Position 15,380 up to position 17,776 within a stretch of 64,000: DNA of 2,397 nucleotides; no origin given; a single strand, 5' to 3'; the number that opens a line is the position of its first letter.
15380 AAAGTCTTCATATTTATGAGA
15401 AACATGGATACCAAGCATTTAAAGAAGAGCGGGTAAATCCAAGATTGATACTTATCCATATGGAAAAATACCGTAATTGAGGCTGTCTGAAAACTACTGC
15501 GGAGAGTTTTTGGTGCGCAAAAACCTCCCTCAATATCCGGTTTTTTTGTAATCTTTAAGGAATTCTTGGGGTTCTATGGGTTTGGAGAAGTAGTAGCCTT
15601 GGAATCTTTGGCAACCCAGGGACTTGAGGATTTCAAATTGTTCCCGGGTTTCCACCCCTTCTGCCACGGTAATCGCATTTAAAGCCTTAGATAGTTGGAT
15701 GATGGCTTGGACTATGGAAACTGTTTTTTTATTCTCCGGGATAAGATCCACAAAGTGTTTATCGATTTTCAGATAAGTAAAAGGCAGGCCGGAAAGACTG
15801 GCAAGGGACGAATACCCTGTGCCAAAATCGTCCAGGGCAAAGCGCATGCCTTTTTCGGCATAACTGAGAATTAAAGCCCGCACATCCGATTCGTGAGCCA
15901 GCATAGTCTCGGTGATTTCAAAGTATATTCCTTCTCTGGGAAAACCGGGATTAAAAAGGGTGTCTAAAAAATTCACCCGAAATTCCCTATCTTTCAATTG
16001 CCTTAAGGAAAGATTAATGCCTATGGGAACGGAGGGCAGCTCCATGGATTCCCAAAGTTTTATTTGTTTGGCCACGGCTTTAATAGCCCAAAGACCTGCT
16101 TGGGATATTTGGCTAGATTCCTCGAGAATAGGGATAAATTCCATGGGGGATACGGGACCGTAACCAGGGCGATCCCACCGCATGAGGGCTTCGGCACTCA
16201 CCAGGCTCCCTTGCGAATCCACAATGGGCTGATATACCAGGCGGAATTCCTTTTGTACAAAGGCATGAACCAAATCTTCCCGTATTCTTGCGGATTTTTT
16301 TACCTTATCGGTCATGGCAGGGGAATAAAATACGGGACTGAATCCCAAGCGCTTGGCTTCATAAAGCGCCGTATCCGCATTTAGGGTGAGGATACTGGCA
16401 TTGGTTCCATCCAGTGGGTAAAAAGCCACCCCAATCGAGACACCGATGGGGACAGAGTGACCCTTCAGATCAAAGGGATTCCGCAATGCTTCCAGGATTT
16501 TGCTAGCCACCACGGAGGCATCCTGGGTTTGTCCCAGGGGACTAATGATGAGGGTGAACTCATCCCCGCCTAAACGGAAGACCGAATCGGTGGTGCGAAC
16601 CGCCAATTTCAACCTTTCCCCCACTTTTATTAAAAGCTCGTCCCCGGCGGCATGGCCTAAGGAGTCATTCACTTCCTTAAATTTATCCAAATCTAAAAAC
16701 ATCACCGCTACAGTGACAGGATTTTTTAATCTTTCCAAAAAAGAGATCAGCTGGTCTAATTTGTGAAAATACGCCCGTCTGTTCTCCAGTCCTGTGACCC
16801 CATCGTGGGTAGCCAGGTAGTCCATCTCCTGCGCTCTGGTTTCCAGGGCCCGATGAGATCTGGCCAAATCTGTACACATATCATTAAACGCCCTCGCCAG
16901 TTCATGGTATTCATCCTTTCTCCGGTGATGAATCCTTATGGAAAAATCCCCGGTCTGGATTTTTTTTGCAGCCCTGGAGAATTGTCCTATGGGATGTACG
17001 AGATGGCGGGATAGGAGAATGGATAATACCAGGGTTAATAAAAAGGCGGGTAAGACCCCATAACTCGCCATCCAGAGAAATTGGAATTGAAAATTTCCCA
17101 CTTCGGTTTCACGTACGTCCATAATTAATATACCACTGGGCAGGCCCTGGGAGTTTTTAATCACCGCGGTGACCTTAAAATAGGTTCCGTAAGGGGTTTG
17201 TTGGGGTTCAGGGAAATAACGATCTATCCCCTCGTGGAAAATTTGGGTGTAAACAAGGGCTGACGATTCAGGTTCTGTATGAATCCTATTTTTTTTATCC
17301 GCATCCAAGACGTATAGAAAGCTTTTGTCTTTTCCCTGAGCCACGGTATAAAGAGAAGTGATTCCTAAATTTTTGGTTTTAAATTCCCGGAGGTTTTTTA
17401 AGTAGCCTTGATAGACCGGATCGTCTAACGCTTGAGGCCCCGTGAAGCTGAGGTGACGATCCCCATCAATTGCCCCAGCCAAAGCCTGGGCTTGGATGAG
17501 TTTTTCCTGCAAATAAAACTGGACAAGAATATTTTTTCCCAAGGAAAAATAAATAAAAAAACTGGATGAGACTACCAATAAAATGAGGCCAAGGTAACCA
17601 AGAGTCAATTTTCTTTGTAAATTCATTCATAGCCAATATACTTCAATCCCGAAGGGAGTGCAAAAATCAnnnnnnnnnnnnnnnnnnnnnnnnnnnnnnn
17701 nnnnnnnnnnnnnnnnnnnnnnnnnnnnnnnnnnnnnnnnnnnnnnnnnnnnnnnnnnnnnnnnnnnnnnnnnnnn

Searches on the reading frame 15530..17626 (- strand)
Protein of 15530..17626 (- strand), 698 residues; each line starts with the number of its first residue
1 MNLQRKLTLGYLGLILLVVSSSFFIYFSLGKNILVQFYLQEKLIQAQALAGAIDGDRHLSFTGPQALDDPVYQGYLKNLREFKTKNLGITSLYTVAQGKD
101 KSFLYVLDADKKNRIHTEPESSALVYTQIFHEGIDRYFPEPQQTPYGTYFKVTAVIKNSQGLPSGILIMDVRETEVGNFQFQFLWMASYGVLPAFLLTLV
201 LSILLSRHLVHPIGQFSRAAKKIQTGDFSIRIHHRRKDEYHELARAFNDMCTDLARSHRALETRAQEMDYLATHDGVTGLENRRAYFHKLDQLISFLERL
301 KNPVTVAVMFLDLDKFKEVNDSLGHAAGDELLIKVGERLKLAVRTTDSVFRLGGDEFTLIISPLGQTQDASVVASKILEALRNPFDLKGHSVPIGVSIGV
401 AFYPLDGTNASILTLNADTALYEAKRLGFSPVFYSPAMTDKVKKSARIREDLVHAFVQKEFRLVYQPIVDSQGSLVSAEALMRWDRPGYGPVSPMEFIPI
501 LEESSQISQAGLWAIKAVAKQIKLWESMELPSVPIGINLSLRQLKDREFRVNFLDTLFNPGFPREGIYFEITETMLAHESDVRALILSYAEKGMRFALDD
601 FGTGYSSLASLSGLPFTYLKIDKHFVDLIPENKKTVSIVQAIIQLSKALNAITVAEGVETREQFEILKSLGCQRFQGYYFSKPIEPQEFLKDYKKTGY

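Call 3: search_protein_families(library=pfam, proteins=[window:15530-17626:-], max_evalue=0.1)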
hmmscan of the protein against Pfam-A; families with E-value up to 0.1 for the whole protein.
window:15530-17626:- (698 aa): 3 families
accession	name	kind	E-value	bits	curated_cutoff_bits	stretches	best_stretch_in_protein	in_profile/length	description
PF00563.25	EAL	-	3.2e-65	220.2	31.3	1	450-683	2-236/236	EAL domain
PF00990.26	GGDEF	-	1.1e-42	145.9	23.8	1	272-429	1-159/161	Diguanylate cyclase, GGDEF domain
PF00672.30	HAMP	-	1.3e-12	48.2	25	1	204-250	1-47/53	HAMP domain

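Call 74: search_protein_families(library=padloc, proteins=[window:15530-17626:-], max_evalue=0.001)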
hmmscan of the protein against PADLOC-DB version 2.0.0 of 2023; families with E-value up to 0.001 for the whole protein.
window:15530-17626:- (698 aa): 0 families
